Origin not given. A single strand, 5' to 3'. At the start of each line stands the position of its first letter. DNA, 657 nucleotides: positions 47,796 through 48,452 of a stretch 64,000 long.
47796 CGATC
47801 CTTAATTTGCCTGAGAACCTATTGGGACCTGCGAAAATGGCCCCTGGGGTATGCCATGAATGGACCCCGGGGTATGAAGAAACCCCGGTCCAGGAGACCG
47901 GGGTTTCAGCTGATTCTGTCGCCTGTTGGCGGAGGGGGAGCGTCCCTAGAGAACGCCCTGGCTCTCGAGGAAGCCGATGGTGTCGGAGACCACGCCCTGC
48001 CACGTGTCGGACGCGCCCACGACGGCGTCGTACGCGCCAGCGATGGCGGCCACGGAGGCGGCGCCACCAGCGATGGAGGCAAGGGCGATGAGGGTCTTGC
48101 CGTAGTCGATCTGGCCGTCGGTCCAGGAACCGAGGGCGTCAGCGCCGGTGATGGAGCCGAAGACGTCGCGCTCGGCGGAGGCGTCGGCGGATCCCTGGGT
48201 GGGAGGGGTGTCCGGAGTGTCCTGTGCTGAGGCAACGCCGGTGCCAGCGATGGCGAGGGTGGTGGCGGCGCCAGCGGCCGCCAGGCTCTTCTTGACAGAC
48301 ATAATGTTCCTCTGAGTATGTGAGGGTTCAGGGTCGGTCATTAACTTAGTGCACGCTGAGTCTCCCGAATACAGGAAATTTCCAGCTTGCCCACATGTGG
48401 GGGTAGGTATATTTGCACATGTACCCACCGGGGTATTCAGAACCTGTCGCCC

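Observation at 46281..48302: Tandem array of four paralogous genes for small, acidic, Cys-free signal-peptide proteins that I could not assign to a family (best candidate for something undescribed)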

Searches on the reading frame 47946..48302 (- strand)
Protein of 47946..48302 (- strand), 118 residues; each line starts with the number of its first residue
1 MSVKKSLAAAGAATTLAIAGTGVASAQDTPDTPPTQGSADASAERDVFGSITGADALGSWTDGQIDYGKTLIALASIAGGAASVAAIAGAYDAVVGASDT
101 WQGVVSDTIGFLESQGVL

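Call 3: search_protein_families(library=pfam, proteins=[window:47946-48302:-], max_evalue=10)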
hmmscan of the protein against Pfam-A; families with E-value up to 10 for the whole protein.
window:47946-48302:- (118 aa): 0 families

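Call 4: search_protein_families(library=ncbifam, proteins=[window:47946-48302:-], max_evalue=10)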
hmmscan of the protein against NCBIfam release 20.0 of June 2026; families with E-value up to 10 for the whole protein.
window:47946-48302:- (118 aa): 1 family
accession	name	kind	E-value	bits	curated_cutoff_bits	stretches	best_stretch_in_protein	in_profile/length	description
NF007769.1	PRK10455.1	equivalog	6.8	6.9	174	1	7-41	4-38/160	ATP-independent periplasmic protein-refolding chaperone Spy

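Call 10: search_solved_structures(query=window:47946-48302:-, max_evalue=10, show_alignments=2)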
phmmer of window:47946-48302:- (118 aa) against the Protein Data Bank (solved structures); distinct sequences matched with E-value up to 10: 5.
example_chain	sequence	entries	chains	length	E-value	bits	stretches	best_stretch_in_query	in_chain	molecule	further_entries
9hmz_A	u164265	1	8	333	0.36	14.6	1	61-116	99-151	SteA-like C-terminal domain-containing protein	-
8hrf_A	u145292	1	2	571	0.61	13.8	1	11-117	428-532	Chitinase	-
3ars_A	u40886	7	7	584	1.1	13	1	11-117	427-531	Chitinase A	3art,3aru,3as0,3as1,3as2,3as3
3b9a_A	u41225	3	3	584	1.1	13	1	11-117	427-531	Chitinase A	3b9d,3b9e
3aro_A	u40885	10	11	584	1.1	13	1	11-117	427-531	Chitinase A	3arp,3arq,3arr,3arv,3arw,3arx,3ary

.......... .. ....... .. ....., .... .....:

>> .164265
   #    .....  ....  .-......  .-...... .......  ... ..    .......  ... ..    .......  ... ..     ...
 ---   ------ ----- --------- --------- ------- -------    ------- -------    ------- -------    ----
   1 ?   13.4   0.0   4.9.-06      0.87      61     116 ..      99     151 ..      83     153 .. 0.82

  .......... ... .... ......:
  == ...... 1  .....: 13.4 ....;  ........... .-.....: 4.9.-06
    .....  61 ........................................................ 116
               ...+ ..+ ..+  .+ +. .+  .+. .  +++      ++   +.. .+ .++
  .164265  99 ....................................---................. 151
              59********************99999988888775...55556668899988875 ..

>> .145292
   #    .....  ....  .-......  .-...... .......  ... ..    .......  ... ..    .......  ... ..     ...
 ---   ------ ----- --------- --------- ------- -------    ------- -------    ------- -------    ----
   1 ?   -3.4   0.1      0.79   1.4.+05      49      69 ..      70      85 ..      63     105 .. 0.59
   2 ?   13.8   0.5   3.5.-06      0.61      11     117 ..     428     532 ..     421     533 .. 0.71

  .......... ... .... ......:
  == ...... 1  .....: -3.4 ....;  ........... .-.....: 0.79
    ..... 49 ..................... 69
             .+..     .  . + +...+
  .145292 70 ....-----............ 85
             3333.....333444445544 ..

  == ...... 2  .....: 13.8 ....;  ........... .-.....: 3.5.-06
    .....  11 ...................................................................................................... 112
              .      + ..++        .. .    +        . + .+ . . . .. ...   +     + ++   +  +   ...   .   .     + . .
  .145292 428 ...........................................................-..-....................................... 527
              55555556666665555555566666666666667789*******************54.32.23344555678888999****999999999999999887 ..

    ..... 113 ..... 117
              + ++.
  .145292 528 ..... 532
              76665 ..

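Call 11: find_homologous_proteins(query=window:47946-48302:-, max_evalue=0.01)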
Query window:47946-48302:- (118 aa): 81 proteins with E <= 0.01 among 3284 candidates.
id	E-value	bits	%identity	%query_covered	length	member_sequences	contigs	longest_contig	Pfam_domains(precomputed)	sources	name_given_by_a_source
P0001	1.5e-62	227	100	100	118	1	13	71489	-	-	-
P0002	3.4e-46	174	74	100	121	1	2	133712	-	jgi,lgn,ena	jgi:hypothetical protein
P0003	1.8e-42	162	74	100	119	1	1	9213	-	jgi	jgi:hypothetical protein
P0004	3.5e-41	158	73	99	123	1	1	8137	-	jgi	jgi:hypothetical protein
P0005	7.6e-41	157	73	100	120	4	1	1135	-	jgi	jgi:hypothetical protein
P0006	1.5e-40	156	71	100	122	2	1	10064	-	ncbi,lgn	-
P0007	1.5e-39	153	70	100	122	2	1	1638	-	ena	-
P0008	1.5e-39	153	73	100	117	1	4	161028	-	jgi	jgi:hypothetical protein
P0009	1.4e-38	149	67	99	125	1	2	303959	-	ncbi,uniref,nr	ncbi:hypothetical protein [Corynebacterium variabile]|uniref:Secreted protein n=1 Tax=Corynebacteriu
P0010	1.6e-38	149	69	100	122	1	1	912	-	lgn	-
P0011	2.8e-38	148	68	100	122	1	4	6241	-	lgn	-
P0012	3.1e-38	148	68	100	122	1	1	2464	-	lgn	-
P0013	3.5e-38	148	68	100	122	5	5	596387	-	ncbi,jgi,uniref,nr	ncbi:MAG TPA: hypothetical protein DIW82_03645 [Corynebacterium nuruki]|jgi:hypothetical protein|uni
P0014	7.3e-38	147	68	99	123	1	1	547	-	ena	-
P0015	1.6e-37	146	67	99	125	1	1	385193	-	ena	-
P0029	5.6e-36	141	66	99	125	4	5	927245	-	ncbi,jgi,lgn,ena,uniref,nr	ncbi:hypothetical protein [Corynebacterium variabile]|uniref:hypothetical protein n=1 Tax=Corynebact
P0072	2.9e-26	110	54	97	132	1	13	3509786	-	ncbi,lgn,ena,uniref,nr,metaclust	ncbi:hypothetical protein [Corynebacterium glyciniphilum]|uniref:Putative secreted protein n=1 Tax=C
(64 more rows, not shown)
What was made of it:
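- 47946..48302 (-): Gene d. 118-aa precursor with a 26-aa signal peptide (ASA|QD). The mature protein is 92 aa with net charge -10. It has a disordered acidic linker carrying FGS and LGS motifs, then one long predicted helix (residues 67-114). 81 homologues, all Corynebacterium (call 11).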

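Call 19: find_encoding_contigs(protein=P0072, flank=6000, max_places=3)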
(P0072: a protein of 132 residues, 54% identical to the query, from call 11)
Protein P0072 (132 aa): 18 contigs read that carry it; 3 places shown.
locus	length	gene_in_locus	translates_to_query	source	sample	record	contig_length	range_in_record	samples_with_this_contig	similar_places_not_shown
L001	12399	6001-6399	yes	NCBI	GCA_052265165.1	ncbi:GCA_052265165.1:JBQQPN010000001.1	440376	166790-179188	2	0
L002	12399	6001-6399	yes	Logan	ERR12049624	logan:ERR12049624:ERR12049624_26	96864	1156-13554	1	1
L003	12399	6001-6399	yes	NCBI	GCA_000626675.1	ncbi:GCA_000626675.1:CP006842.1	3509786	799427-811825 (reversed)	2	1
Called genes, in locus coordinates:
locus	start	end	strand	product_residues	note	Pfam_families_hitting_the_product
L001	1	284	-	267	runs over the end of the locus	PF00528:BPD_transp_1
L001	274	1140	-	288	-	PF12849:PBP_like_2, PF01547:SBP_bac_1, PF13531:SBP_bac_11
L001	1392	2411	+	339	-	PF19238:Radical_SAM_2 (faint), PF04055:Radical_SAM, PF06463:Mob_synth_C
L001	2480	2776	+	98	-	-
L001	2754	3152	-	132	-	-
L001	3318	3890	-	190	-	PF00281:Ribosomal_L5, PF00673:Ribosomal_L5_C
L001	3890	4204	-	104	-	PF00467:KOW, PF17136:ribosomal_L24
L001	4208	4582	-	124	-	PF00238:Ribosomal_L14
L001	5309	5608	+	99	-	-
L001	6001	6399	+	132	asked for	-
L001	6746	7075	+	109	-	-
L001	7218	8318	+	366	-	PF01032:FecCD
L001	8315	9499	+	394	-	PF01032:FecCD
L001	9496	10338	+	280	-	PF00005:ABC_tran, PF02463:SMC_N (faint), PF13304:AAA_21 (faint)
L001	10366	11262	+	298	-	PF08021:FAD_binding_9, PF04954:SIP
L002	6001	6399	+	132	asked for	-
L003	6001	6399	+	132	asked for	-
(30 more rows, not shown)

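Call 20: find_encoding_contigs(protein=P0029, flank=6000, max_places=3)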
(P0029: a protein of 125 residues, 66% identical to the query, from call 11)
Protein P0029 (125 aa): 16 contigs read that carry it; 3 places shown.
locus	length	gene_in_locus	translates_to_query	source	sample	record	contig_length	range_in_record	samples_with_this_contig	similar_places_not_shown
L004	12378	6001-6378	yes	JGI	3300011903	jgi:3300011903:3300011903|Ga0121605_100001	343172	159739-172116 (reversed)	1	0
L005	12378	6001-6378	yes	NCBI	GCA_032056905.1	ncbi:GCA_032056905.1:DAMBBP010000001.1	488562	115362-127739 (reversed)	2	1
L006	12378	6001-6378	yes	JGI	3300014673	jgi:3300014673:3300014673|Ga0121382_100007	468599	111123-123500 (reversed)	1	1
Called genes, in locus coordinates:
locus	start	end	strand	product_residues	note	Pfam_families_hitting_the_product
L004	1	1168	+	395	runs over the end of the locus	PF02602:HEM4, PF00486:Trans_reg_C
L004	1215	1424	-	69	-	-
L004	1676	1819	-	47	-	-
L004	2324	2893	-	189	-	PF00281:Ribosomal_L5, PF00673:Ribosomal_L5_C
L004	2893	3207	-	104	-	PF00467:KOW, PF17136:ribosomal_L24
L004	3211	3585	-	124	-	PF00238:Ribosomal_L14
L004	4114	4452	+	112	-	-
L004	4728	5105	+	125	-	-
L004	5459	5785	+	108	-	-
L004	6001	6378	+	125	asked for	-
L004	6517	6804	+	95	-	-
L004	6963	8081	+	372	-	PF01032:FecCD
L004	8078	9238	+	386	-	PF01032:FecCD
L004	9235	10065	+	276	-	PF00005:ABC_tran, PF13476:AAA_23 (faint), PF02463:SMC_N (faint), PF13304:AAA_21 (weak)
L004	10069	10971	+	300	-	PF08021:FAD_binding_9, PF04954:SIP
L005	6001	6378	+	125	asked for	-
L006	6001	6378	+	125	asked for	-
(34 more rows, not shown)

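Call 23: predict_structure(alignment_id=A1)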
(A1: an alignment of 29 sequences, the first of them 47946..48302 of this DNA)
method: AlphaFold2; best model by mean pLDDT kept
length: 118 residues; sequences in the alignment: 29
mean_pLDDT: 58.2   pTM: 0.34
mean pLDDT of the five models: 58.2, 54.7, 53.5, 50.1, 48.7
residues with pLDDT >= 90: 12; 70-90: 22; 50-70: 25; < 50: 59
segments of 3 or more residues with pLDDT < 50: 1-56, 58-60
pLDDT, mean of each block of 10 residues (from residue 1): 44 41 37 42 42 44 58 65 72 82 90 88
secondary structure, 60 per line:
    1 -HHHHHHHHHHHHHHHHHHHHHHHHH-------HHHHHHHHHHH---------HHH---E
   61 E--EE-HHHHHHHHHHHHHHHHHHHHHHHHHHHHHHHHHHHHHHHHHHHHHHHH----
elements in order: H2-26 H34-44 H67-114
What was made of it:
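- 47946..48302 (-): AF2 model (call 23).
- On PorA/PorH/PorB porins: Monomer AF2 gives a single long helix (call 23).
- AF2 predicts a disordered linker plus one 48-residue helix, with pLDDT up to 90 at the C-terminus (call 23).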

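Call 24: search_solved_structures(query=A1, max_evalue=10)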
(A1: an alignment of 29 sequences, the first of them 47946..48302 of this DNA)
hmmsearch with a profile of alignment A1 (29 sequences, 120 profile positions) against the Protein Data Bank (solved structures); distinct sequences matched with E-value up to 10: 2.
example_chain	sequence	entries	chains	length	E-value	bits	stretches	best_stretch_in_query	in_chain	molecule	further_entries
7d3l_L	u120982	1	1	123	0.16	15.6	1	32-65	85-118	F145 VL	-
8h2i_bD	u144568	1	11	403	0.24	15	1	44-95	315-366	MCPv3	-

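Call 25: search_protein_representatives(alignment_id=A1)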
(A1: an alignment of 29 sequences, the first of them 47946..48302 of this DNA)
Query: 29 sequences, 120 profile positions. Proteins with E-value up to 0.001 (for the whole library): 40; up to 1e-10: 15; up to 1e-30: 5. The best 40 are listed.
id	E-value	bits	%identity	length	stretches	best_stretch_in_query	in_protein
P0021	1.5e-54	199.6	-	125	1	1-119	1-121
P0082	3.8e-44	166.1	-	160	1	2-119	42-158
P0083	1.3e-35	138.5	-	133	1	1-120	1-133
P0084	3.8e-33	130.6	-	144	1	1-119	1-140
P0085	2.1e-31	124.9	-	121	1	1-120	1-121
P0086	2.0e-30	121.8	-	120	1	1-116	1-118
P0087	8.2e-30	119.8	-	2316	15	50-99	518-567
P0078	2.2e-29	118.4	-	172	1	1-85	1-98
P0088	9.6e-28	113.1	-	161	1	1-119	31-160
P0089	4.1e-23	98.2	-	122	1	1-111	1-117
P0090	4.4e-21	91.6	-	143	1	1-119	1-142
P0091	9.4e-13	64.7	-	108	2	67-116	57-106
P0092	3.5e-11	59.7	-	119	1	1-112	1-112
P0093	9.8e-11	58.2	-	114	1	1-112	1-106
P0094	1.0e-10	58.2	-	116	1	1-110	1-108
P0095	2.0e-10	57.3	-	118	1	1-116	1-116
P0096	3.0e-10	56.6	-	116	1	1-113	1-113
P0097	1.8e-09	54.1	-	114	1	1-108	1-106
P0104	5.2e-07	46.2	-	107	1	1-91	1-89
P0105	2.5e-06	44.0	-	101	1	1-86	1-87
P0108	8.0e-06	42.4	-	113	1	1-85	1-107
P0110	4.4e-05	40.0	-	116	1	1-98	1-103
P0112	1.0e-04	38.8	-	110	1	3-93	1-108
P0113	1.3e-04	38.4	-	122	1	1-105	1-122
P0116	5.0e-04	36.6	-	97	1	1-84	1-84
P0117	6.5e-04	36.2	-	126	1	1-90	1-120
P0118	8.1e-04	35.9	-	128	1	1-112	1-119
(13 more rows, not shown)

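Call 28: list_cluster_members(proteins=[P0105, P0108, P0110, P0112, P0113, P0116, P0117, P0118, P0094, P0091])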
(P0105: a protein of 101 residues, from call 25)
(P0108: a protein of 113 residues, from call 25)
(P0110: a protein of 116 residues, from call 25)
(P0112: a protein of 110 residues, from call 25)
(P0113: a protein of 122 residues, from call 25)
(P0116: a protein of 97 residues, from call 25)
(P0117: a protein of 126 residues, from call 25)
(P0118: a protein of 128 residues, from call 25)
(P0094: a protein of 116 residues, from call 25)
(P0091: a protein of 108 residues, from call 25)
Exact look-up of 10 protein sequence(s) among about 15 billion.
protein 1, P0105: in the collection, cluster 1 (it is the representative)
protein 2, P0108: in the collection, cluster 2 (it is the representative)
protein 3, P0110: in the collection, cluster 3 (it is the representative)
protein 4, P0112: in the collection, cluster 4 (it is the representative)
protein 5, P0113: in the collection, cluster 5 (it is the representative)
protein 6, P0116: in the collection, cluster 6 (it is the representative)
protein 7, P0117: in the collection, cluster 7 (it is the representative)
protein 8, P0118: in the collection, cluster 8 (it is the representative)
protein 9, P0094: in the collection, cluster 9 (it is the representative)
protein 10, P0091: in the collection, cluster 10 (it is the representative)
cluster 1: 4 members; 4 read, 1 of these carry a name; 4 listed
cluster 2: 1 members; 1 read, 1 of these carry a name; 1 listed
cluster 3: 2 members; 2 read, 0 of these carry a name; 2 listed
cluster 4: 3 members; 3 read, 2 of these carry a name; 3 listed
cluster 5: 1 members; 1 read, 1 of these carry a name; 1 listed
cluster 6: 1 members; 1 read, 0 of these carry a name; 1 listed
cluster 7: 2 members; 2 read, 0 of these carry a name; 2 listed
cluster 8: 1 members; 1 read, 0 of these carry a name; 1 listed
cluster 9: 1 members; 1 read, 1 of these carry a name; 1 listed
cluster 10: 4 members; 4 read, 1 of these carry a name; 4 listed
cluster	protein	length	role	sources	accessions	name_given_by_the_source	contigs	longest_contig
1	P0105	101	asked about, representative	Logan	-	-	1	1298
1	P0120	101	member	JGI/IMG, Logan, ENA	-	hypothetical protein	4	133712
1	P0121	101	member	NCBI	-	-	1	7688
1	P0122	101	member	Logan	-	-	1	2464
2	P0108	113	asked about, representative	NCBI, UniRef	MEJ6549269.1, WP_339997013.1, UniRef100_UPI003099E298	hypothetical protein PQI66_06925 [Corynebacterium sp. USCH3] | hypothetical protein n=1 Tax=Corynebacterium sp. USCH3 TaxID=3024840 RepID=UPI003099E298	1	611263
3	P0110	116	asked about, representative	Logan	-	-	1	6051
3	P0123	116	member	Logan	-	-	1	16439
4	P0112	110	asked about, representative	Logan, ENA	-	-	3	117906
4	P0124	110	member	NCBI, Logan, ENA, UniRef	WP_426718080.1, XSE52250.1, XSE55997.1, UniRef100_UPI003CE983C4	hypothetical protein [Corynebacterium auriscanis] | hypothetical protein n=1 Tax=Corynebacterium auriscanis TaxID=99807 RepID=UPI003CE983C4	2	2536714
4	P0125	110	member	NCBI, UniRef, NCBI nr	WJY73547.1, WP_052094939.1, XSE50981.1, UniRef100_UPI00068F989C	hypothetical protein [Corynebacterium auriscanis] | hypothetical protein n=1 Tax=Corynebacterium auriscanis TaxID=99807 RepID=UPI00068F989C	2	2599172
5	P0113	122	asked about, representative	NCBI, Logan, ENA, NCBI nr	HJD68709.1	MAG TPA: hypothetical protein K8V54_03095 [Corynebacterium kroppenstedtii] | hypothetical protein [Corynebacterium kroppenstedtii]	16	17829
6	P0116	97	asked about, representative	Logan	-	-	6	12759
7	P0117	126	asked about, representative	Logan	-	-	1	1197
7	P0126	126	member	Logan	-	-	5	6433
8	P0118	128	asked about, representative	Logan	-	-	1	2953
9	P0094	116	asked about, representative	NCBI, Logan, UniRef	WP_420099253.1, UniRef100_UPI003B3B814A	hypothetical protein [Corynebacterium sp.] | hypothetical protein n=1 Tax=Corynebacterium sp. TaxID=1720 RepID=UPI003B3B814A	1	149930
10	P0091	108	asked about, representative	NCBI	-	-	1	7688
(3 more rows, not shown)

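Call 36: find_related_loci(query=A2, collection=genome_contigs, flank=6000)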
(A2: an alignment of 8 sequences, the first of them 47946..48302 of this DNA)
Query A2 (118 aa) in genome_contigs; peptide patterns used: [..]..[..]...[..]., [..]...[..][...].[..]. (x = any residue, [..] = any of these).
62 stretches matched a pattern; 10 encode a relative of the query (tblastn E <= 1e-3); 10 distinct loci.
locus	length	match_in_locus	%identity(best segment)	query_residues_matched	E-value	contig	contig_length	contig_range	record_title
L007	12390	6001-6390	58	1-115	8e-38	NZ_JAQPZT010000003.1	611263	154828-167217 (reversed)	Corynebacterium sp. USCH3 H3_000000000003, whole genome shotgun sequence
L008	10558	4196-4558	67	1-117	1e-36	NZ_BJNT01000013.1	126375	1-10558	Corynebacterium variabile strain NBRC 15286 sequence13, whole genome shotgun sequence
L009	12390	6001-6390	54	1-115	5e-35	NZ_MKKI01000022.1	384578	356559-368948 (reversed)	Corynebacterium sp. CNJ-954 NODE_2_length_384578_cov_82.0134_ID_21, whole genome shotgun sequence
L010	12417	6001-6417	61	1-117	2e-33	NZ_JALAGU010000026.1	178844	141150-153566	MAG: Corynebacterium sp. isolate feces_ps_bin.14 k141_17138, whole genome shotgun sequence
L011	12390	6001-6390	55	1-115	2e-35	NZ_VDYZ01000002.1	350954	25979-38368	Corynebacterium glyciniphilum AJ 3170 strain DE0385 NODE_2_length_350954_cov_60.038613, whole genome shotgun sequence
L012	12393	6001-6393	56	1-115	7e-33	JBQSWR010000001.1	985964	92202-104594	Corynebacterium sp. AOP40-9SA-29 AOP40-9SA-29_1, whole genome shotgun sequence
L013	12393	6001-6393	53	1-115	2e-32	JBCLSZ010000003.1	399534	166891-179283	Corynebacteriaceae bacterium 7-707 voucher GPTB0052 scaffold3, whole genome shotgun sequence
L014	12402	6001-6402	54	1-115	1e-30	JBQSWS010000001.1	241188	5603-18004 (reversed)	Corynebacterium sp. AOP40-4SA-5 AOP40-4SA-5_1, whole genome shotgun sequence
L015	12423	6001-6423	42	1-116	5e-18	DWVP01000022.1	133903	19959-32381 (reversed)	MAG TPA_asm: Candidatus Corynebacterium faecigallinarum isolate ChiHjej13B12-4958 ChiHjej13B12M5__C279379_L133903_SAMN08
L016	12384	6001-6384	46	1-118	2e-15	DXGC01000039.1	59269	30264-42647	MAG TPA_asm: Candidatus Corynebacterium avicola isolate CHK32-1732 CHK32__C92757_L59269_SAMEA104467200, whole genome sho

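Call 47: find_encoding_contigs(protein=P0125, flank=6000, max_places=2)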
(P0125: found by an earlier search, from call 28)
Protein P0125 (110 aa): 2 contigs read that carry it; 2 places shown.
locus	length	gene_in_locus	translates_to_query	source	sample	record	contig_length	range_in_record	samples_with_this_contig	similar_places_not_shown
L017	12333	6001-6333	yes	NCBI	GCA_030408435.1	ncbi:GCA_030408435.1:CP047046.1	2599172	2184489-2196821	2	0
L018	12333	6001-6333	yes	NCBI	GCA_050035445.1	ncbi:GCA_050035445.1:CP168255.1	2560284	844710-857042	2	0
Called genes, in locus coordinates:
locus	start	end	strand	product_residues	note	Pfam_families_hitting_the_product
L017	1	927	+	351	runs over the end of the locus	PF01032:FecCD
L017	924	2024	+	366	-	PF01032:FecCD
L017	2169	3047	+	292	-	PF00005:ABC_tran, PF13304:AAA_21 (faint)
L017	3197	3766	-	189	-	PF00281:Ribosomal_L5, PF00673:Ribosomal_L5_C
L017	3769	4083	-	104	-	PF00467:KOW, PF17136:ribosomal_L24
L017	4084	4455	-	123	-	PF00238:Ribosomal_L14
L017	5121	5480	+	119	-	-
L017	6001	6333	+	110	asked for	-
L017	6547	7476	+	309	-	PF08021:FAD_binding_9, PF04954:SIP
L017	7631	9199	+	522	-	PF00282:Pyridoxal_deC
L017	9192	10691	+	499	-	-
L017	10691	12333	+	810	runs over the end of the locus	PF13523:Acetyltransf_8, PF04183:IucA_IucC, PF06276:FhuF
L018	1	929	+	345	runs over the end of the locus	PF01032:FecCD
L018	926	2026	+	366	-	PF01032:FecCD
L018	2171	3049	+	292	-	PF00005:ABC_tran, PF13304:AAA_21 (faint)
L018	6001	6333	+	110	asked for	-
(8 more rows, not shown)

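Call 48: find_encoding_contigs(protein=P0113, flank=6000, max_places=2)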
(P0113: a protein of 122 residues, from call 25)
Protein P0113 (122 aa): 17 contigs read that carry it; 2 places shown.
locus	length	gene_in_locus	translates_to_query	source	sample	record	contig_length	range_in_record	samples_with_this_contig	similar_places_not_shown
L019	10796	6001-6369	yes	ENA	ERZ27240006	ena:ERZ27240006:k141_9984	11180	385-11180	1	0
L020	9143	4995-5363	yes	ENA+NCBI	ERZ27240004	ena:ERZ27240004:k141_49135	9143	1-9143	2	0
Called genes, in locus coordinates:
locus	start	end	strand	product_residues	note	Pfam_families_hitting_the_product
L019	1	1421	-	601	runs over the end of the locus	?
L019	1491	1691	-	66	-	-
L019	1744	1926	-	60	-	PF14867:Lantibiotic_a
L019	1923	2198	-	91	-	-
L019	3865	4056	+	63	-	-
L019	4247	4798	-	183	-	PF00281:Ribosomal_L5, PF00673:Ribosomal_L5_C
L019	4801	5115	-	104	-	PF00467:KOW, PF17136:ribosomal_L24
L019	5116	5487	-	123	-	PF00238:Ribosomal_L14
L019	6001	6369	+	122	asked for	-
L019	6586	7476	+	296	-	PF08021:FAD_binding_9, PF04954:SIP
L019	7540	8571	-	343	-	PF01497:Peripla_BP_2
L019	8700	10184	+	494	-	PF00282:Pyridoxal_deC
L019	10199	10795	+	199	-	?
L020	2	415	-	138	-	?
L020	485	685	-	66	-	-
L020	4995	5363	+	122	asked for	-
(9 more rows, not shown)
